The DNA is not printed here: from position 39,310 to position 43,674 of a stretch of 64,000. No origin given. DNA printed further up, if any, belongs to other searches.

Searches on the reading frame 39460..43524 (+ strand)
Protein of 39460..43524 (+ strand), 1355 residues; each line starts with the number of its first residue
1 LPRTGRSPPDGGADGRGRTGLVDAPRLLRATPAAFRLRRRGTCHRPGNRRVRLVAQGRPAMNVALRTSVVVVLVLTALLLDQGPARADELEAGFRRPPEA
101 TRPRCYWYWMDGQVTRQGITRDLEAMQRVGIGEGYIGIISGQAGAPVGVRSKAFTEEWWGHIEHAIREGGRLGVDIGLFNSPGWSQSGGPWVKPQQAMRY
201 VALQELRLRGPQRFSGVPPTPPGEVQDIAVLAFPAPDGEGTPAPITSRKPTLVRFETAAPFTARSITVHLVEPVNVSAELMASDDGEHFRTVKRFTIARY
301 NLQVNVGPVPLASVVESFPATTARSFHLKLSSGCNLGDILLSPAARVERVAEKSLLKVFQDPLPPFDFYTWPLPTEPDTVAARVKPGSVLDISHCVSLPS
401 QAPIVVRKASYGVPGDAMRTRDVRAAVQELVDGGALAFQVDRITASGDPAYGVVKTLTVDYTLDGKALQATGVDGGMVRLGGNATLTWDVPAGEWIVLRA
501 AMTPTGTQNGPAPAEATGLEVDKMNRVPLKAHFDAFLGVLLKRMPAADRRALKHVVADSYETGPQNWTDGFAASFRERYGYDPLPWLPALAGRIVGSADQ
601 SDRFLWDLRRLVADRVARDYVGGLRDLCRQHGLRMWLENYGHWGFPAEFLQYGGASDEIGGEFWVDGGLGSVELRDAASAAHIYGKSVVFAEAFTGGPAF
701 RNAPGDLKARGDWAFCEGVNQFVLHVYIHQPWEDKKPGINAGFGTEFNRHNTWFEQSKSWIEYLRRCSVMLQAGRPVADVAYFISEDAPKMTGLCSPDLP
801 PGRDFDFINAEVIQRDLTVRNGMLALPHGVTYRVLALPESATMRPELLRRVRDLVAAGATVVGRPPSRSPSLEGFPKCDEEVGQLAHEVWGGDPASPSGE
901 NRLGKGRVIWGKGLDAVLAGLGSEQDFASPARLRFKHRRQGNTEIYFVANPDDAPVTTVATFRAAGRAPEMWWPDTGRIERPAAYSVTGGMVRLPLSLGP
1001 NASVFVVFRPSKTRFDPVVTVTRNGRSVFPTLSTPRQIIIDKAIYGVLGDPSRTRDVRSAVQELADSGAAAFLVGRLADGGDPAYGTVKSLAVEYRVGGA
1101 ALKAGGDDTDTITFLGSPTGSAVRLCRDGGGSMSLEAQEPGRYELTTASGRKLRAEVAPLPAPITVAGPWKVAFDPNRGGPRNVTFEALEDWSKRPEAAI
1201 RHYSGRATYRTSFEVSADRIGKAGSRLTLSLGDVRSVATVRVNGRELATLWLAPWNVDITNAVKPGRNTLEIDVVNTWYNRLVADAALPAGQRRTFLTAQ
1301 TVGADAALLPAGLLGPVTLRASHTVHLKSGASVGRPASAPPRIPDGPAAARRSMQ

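Call 10: search_protein_families(library=pfam, proteins=[window:39460-43524:+], max_evalue=0.001)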
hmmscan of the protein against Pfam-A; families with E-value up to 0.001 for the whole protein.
window:39460-43524:+ (1355 aa): 3 families
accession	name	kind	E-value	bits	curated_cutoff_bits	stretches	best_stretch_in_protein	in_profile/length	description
PF17132.9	Glyco_hydro_106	-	1.2e-204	682.4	29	2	483-981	230-738/743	alpha-L-rhamnosidase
PF22666.2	Glyco_hydro_2_N2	-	7.6e-08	33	27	1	1207-1281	50-124/167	Glycosyl hydrolase 2 galactose-binding domain-like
PF11875.14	DnaJ-like_C11_C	-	9.4e-05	22.7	27.1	0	405-480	42-131/132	DnaJ-like protein C11, C-terminal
